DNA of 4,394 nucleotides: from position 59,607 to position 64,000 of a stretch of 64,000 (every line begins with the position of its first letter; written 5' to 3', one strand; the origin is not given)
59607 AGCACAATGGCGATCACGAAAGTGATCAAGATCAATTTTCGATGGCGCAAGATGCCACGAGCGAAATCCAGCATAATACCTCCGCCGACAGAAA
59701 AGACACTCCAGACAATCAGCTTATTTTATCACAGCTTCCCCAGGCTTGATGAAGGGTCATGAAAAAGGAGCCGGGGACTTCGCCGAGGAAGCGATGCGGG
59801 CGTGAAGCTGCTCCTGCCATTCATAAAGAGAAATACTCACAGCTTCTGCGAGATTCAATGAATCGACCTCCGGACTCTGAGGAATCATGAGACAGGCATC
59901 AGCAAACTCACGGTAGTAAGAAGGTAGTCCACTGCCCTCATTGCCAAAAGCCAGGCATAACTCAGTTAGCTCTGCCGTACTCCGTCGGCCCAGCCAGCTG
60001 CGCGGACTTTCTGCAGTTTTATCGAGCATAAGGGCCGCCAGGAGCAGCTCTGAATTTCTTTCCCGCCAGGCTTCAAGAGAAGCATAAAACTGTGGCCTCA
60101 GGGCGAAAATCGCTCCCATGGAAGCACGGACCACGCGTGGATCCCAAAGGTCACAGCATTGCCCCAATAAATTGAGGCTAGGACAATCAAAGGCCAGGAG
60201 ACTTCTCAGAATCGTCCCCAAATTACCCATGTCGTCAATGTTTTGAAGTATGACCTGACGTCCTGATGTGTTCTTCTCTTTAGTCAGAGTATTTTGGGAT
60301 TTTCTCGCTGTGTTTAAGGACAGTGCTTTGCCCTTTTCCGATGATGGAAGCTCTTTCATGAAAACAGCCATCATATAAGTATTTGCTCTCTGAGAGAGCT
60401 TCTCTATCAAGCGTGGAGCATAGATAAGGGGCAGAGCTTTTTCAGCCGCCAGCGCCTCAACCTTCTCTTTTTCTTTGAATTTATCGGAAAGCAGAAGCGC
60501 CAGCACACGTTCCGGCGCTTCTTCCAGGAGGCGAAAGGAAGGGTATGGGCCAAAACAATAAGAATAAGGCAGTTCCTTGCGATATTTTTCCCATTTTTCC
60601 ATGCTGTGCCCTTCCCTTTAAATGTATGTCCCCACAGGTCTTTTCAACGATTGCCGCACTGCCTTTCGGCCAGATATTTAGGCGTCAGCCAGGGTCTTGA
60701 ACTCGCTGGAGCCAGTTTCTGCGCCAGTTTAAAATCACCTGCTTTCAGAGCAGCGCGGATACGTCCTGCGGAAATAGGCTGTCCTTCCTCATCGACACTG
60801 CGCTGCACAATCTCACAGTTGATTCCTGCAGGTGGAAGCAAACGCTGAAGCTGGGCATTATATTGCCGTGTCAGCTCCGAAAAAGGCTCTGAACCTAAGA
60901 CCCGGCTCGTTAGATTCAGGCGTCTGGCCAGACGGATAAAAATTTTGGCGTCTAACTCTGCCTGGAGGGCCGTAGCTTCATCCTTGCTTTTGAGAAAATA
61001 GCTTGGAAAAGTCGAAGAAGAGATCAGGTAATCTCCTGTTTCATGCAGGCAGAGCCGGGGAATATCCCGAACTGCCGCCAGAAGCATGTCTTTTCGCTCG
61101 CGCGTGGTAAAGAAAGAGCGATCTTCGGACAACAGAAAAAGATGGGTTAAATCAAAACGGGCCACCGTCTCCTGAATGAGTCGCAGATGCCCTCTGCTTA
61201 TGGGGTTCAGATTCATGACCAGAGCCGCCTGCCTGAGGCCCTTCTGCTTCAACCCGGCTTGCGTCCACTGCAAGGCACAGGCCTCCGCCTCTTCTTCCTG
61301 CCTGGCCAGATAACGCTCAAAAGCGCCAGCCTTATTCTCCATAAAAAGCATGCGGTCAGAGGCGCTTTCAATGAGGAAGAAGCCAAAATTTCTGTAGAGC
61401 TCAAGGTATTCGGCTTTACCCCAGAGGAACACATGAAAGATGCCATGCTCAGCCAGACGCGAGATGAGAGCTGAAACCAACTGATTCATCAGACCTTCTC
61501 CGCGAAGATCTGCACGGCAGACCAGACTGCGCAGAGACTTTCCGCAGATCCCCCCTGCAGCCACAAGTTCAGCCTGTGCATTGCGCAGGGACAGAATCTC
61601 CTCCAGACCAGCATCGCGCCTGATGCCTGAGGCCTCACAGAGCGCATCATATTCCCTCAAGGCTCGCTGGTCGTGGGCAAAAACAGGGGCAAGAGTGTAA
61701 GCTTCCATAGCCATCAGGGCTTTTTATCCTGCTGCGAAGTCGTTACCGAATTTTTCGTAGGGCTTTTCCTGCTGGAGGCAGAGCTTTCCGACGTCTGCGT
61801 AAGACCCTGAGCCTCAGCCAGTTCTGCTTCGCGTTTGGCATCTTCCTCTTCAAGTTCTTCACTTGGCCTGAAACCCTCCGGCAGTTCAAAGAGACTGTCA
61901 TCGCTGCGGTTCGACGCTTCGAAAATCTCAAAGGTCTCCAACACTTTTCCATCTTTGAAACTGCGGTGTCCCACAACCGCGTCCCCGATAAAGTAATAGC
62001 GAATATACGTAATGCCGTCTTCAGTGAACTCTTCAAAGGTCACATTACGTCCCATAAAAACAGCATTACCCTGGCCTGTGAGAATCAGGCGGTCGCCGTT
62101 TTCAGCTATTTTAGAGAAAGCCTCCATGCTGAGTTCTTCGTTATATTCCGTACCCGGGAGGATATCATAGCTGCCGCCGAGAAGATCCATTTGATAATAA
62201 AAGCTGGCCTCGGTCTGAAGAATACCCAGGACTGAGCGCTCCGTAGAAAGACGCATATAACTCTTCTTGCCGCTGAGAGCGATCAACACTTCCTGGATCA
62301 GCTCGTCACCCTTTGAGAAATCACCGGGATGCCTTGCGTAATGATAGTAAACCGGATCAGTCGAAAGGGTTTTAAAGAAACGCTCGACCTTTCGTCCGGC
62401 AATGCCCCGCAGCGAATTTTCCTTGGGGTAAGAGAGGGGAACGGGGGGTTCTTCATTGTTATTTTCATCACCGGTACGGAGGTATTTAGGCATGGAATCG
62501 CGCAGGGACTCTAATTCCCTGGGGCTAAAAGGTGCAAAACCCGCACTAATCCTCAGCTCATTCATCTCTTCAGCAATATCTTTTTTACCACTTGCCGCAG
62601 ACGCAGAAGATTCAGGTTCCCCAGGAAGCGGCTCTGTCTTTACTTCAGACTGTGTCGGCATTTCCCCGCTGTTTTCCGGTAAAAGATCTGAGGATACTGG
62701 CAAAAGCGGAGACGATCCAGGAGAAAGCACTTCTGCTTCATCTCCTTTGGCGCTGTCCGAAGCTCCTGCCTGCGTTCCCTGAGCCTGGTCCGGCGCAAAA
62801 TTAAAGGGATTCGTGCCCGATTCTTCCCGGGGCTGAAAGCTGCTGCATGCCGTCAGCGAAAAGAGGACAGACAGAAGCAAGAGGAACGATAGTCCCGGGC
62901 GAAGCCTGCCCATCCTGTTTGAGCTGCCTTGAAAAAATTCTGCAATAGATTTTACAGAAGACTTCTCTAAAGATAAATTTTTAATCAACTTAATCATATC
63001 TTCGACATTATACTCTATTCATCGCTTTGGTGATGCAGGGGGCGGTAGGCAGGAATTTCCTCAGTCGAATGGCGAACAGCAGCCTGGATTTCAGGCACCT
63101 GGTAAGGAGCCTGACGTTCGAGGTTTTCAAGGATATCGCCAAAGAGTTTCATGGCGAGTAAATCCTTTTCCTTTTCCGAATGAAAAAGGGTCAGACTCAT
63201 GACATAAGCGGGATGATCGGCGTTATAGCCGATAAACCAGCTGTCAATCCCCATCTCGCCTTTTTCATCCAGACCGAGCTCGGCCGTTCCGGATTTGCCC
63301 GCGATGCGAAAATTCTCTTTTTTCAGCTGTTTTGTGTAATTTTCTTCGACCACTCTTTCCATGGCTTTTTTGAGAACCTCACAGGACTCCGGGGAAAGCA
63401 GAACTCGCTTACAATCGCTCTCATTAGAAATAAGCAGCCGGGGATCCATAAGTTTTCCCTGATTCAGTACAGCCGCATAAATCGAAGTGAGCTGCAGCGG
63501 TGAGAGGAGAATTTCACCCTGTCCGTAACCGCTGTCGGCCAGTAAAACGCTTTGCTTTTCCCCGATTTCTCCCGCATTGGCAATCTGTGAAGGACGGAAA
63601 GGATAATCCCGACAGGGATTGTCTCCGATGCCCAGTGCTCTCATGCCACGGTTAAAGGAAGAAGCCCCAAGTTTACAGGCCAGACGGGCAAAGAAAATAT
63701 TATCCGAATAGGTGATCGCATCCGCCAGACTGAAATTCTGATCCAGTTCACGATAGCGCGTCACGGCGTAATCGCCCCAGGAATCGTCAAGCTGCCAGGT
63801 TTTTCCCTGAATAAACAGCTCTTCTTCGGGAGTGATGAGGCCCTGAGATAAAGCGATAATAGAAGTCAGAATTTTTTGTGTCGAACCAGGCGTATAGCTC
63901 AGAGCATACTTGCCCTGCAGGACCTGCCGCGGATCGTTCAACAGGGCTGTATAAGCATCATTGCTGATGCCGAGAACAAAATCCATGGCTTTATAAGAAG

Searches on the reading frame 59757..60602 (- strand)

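Call 50: search_protein_families(library=pfam, proteins=[window:59757-60602:-], max_evalue=0.001)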
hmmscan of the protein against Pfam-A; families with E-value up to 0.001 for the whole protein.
window:59757-60602:- (281 aa): 1 family
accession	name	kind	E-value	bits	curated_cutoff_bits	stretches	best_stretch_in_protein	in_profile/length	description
PF00588.24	SpoU_methylase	-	2.6e-27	96.1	29.7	1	116-260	3-142/142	SpoU rRNA Methylase family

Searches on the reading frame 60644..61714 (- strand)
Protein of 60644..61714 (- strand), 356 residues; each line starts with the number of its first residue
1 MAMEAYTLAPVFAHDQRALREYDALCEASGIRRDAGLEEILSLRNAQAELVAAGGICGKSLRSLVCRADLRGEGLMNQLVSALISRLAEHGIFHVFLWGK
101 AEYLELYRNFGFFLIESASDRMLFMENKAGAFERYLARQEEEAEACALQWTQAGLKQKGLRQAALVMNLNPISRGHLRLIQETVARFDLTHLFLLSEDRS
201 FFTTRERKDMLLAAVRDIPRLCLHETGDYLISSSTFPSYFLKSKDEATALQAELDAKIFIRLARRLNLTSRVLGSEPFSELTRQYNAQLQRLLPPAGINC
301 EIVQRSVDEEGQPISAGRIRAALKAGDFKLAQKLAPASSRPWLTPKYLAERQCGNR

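Call 50: search_protein_families(library=pfam, proteins=[window:60644-61714:-], max_evalue=0.001)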
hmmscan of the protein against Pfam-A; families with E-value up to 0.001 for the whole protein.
window:60644-61714:- (356 aa): 1 family
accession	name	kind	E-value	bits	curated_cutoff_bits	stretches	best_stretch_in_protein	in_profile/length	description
PF08218.17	Citrate_ly_lig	-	3.9e-52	177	20.9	1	163-339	2-178/182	Citrate lyase ligase C-terminal domain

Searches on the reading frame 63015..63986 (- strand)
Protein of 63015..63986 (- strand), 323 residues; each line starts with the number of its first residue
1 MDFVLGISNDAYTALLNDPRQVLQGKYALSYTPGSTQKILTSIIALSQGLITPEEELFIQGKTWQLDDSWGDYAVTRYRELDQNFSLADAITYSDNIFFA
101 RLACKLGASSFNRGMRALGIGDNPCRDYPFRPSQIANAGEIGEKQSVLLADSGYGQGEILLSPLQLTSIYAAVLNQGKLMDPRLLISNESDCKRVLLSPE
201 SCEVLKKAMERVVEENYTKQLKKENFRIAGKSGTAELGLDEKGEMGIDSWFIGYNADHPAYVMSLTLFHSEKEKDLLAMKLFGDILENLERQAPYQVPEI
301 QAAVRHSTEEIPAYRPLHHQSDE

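Call 50: search_protein_families(library=pfam, proteins=[window:63015-63986:-], max_evalue=0.001)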
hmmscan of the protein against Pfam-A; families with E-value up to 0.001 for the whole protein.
window:63015-63986:- (323 aa): 2 families
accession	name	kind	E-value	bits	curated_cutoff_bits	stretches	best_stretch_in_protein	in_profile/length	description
PF00905.27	Transpeptidase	-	4e-46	158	22.1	1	27-286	36-298/299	Penicillin binding protein transpeptidase domain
PF13354.11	Beta-lactamase2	-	1.8e-05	24.6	22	1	86-263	78-210/214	Beta-lactamase enzyme family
